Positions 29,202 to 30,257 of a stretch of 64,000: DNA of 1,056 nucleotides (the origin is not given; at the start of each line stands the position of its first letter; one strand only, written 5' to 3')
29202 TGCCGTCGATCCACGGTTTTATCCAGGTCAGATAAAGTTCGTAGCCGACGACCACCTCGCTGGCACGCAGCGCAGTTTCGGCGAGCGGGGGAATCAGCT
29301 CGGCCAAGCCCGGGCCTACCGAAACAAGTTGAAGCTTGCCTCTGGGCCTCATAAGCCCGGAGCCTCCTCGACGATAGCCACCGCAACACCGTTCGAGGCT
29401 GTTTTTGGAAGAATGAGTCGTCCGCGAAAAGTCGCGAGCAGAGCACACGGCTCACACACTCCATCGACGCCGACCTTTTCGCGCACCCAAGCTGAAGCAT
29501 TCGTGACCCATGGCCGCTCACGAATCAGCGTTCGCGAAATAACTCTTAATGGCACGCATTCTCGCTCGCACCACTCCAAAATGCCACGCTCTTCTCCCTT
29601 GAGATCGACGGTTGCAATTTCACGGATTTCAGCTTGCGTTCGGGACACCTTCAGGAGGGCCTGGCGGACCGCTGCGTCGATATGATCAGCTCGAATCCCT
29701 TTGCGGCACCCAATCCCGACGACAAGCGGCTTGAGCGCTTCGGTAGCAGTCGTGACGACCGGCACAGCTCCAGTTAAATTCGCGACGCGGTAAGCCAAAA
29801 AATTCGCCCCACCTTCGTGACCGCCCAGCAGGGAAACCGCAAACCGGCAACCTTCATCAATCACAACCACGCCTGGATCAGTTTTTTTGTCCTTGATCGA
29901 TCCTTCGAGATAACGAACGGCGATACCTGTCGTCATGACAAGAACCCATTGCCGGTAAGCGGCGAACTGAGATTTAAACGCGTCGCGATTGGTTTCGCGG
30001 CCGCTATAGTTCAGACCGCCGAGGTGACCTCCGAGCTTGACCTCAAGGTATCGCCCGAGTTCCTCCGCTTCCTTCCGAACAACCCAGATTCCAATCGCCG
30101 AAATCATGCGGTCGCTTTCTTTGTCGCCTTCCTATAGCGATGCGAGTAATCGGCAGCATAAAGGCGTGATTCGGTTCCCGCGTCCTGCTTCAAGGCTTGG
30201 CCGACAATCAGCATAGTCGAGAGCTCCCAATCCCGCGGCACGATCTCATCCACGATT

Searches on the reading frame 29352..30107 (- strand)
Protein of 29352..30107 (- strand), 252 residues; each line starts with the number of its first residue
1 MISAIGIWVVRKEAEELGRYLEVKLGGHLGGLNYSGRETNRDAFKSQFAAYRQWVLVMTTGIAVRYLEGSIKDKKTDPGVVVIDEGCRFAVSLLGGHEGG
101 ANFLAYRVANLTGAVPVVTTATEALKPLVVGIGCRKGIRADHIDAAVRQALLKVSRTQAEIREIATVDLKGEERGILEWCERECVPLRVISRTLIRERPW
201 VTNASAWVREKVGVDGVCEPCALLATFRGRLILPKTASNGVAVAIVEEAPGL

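Call 7: find_related_loci(query=window:29352-30107:-, collection=genome_contigs, flank=10000)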
Query window:29352-30107:- (252 aa) in genome_contigs; peptide patterns used: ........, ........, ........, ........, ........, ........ (x = any residue, [..] = any of these).
562 stretches matched a pattern; 202 encode a relative of the query (tblastn E <= 1e-3); the best 80 are kept; 80 distinct loci.
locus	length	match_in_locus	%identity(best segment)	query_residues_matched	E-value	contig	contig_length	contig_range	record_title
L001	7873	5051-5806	87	1-252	2e-141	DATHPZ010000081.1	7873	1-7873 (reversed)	MAG TPA_asm: Chthoniobacterales bacterium isolate SMAG_U12725 k141_499505, whole genome shotgun sequence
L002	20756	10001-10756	80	1-252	1e-133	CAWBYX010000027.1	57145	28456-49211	MAG: uncultured Verrucomicrobiae bacterium isolate MFD00964.bin.1.257 genome assembly, contig: contig_70974, whole genom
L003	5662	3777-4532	80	1-252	5e-133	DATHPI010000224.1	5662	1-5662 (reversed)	MAG TPA_asm: Chthoniobacterales bacterium isolate SMAG_U12706 k141_3151908, whole genome shotgun sequence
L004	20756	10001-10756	82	1-252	7e-133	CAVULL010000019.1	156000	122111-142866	MAG: uncultured Verrucomicrobiae bacterium isolate MFD06435.bin.2.21 genome assembly, contig: contig_14569, whole genome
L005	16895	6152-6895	69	1-248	7e-116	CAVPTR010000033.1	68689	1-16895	MAG: uncultured Verrucomicrobiae bacterium isolate MFD06742.bin.3.549 genome assembly, contig: contig_56233, whole genom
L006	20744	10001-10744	70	1-248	1e-115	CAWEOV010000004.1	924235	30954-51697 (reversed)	MAG: uncultured Verrucomicrobiae bacterium isolate MFD02242.bin.1.322 genome assembly, contig: contig_23018, whole genom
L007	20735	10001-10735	69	1-248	3e-113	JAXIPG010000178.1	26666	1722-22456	MAG: Terrimicrobiaceae bacterium isolate Fractures_MAG_13 c_000000009895, whole genome shotgun sequence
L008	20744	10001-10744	68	1-248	6e-113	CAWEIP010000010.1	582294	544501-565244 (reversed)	MAG: uncultured Verrucomicrobiae bacterium isolate MFD09212.bin.2.51 genome assembly, contig: contig_46505, whole genome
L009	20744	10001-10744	67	1-248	8e-111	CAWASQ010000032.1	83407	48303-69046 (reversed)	MAG: uncultured Verrucomicrobiae bacterium isolate MFD02809.bin.2.267 genome assembly, contig: contig_199368, whole geno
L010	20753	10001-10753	66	1-252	2e-110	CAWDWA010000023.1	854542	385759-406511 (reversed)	MAG: uncultured Verrucomicrobiae bacterium isolate MFD05684.bin.1.321 genome assembly, contig: contig_6919, whole genome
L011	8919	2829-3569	67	1-249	2e-110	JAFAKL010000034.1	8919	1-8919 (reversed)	MAG: Verrucomicrobiota bacterium isolate CP_BE_RX_10 BE_RX_k147_1933968, whole genome shotgun sequence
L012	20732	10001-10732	57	2-248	4e-92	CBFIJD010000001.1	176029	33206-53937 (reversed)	MAG: uncultured bacterium isolate Co_bin_862_strict genome assembly, contig: Co_bin_862_strict_c1, whole genome shotgun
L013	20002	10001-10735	59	5-252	4e-91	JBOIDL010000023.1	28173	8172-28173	MAG: Gammaproteobacteria bacterium isolate SD8020_metabat2.bin.3 NODE_63_length_28173_cov_4.355380, whole genome shotgun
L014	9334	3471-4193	59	5-248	2e-90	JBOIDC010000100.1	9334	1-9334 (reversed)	MAG: Gammaproteobacteria bacterium isolate SD8036_metabat2.bin.3 NODE_3721_length_9334_cov_1.233084, whole genome shotgu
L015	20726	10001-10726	58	5-248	9e-86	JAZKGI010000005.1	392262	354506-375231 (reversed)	MAG: Pseudomonadota bacterium isolate DC_RB_04_SPN110320-bin040_1 DCRB04SPN_B040_1_000000000005, whole genome shotgun se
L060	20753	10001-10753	84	1-251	8e-139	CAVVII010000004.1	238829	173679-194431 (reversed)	MAG: uncultured Verrucomicrobiae bacterium isolate MFD02199.bin.2.201 genome assembly, contig: contig_18452, whole genom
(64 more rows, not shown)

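Call 14: find_encoding_contigs(protein=window:29352-30107:-, flank=10000, max_places=10)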
Protein window:29352-30107:- (252 aa): no gene with exactly this product is on record in the collection.

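Call 15: find_homologous_proteins(query=window:29352-30107:-, max_evalue=1e-60)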
Query window:29352-30107:- (252 aa): 1316 proteins with E <= 1e-60 among 6055 candidates; the best 120 are listed.
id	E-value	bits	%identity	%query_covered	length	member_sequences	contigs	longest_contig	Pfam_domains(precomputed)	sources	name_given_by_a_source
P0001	1.1e-143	495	89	100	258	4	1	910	PF01890.22,PF11760.14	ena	-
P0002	9.5e-143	492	91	98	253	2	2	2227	PF01890.22,PF11760.14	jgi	jgi:cobalt-precorrin 5A hydrolase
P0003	2.0e-142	491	91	98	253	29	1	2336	PF01890.22,PF11760.14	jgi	-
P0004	3.9e-142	490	90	98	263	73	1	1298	PF01890.22,PF11760.14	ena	-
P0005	6.3e-142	489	88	100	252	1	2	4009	PF01890.22,PF11760.14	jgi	-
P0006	2.0e-139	481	88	100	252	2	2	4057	PF01890.22,PF11760.14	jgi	jgi:cobalt-precorrin 5A hydrolase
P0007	1.5e-138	478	89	98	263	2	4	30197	PF01890.22,PF11760.14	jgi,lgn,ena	-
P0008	3.0e-138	477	86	98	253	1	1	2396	PF01890.22,PF11760.14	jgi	jgi:cobalt-precorrin 5A hydrolase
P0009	1.6e-136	471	86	100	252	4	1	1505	PF01890.22,PF11760.14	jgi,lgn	jgi:cobalt-precorrin 5A hydrolase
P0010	2.4e-135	468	85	98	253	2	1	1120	PF01890.22,PF11760.14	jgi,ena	jgi:cobalt-precorrin 5A hydrolase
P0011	3.6e-135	467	84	100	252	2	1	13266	PF01890.22,PF11760.14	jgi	jgi:cobalt-precorrin 5A hydrolase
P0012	1.1e-134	465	85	100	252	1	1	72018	PF01890.22,PF11760.14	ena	-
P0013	1.1e-134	465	85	100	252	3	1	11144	PF01890.22,PF11760.14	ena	-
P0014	3.1e-134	464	85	100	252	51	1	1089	PF01890.22,PF11760.14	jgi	-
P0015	3.6e-133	460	82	100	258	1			PF01890.22,PF11760.14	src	-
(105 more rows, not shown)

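Call 16: find_encoding_contigs(protein=P0007, flank=10000, max_places=6)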
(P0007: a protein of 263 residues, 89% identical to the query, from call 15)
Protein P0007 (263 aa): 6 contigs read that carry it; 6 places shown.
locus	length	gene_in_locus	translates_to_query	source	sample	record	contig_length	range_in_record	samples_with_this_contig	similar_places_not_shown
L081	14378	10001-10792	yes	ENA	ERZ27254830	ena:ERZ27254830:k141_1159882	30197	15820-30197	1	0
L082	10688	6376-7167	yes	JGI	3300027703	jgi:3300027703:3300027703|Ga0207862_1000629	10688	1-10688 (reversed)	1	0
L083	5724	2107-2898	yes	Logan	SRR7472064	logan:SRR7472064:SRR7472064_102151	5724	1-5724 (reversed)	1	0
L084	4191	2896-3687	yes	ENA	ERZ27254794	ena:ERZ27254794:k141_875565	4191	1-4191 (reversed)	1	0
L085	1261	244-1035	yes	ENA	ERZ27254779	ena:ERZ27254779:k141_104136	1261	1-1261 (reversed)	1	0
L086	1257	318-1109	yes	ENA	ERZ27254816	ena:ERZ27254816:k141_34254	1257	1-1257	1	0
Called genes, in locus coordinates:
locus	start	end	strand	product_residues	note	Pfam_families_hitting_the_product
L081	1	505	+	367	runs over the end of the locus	PF00155:Aminotran_1_2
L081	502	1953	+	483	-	PF01656:CbiA, PF13500:AAA_26, PF07685:GATase_3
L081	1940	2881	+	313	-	PF03186:CobD_Cbib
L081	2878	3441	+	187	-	PF02572:CobA_CobO_BtuR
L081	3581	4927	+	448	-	PF01656:CbiA, PF13500:AAA_26 (faint), PF07685:GATase_3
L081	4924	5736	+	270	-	PF00590:TP_methylase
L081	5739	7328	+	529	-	PF01903:CbiX, PF06180:CbiK (faint), PF01903:CbiX, PF02570:CbiC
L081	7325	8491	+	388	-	PF01888:CbiD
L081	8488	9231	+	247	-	PF00590:TP_methylase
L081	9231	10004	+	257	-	PF00590:TP_methylase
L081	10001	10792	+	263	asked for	PF11760:CbiG_N, PF01890:CbiG_C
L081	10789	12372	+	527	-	PF00590:TP_methylase, PF02571:CbiJ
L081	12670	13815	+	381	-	PF02492:cobW, PF07683:CobW_C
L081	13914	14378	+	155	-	?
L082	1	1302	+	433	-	?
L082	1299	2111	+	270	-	PF00590:TP_methylase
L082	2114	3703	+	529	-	PF01903:CbiX, PF06180:CbiK (faint), PF01903:CbiX, PF02570:CbiC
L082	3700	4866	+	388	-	PF01888:CbiD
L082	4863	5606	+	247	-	PF00590:TP_methylase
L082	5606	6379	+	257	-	PF00590:TP_methylase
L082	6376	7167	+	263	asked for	PF11760:CbiG_N, PF01890:CbiG_C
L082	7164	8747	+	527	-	PF00590:TP_methylase, PF02571:CbiJ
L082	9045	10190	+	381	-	PF02492:cobW, PF07683:CobW_C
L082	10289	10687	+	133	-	?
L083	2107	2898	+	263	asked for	PF11760:CbiG_N, PF01890:CbiG_C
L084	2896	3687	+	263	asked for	PF11760:CbiG_N, PF01890:CbiG_C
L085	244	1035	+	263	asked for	PF11760:CbiG_N, PF01890:CbiG_C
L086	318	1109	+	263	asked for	PF11760:CbiG_N, PF01890:CbiG_C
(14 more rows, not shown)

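Call 17: list_cluster_members(proteins=[P0001, P0003, P0004, P0002])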
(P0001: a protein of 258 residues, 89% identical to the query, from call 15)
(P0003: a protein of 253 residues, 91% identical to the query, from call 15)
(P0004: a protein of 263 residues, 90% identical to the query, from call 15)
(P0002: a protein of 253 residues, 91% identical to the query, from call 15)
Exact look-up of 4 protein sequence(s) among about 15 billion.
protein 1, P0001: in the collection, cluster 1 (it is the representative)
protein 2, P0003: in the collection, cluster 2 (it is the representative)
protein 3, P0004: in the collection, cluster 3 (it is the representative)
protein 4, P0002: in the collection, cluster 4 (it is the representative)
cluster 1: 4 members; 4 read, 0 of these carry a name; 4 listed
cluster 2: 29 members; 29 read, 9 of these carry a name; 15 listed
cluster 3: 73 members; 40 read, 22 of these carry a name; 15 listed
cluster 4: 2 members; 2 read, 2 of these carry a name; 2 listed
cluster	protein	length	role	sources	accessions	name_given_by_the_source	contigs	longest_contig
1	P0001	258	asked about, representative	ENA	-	-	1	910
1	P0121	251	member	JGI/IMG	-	-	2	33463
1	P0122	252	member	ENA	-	-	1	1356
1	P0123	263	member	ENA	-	-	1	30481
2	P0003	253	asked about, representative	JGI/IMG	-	-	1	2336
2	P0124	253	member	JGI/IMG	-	cobalt-precorrin 5A hydrolase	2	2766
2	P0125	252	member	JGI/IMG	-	cobalt-precorrin 5A hydrolase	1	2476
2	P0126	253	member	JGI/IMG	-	cobalt-precorrin 5A hydrolase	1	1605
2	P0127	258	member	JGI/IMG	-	cobalt-precorrin 5A hydrolase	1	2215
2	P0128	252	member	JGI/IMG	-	cobalt-precorrin 5A hydrolase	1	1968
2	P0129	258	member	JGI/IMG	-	cobalt-precorrin 5A hydrolase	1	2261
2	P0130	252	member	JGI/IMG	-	cobalt-precorrin 5A hydrolase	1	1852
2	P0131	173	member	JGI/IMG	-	cobalt-precorrin 5A hydrolase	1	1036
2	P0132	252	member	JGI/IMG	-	cobalt-precorrin 5A hydrolase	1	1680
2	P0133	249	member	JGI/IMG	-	-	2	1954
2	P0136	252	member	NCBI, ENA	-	-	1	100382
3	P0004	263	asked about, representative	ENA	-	-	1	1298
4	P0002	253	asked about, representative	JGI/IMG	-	cobalt-precorrin 5A hydrolase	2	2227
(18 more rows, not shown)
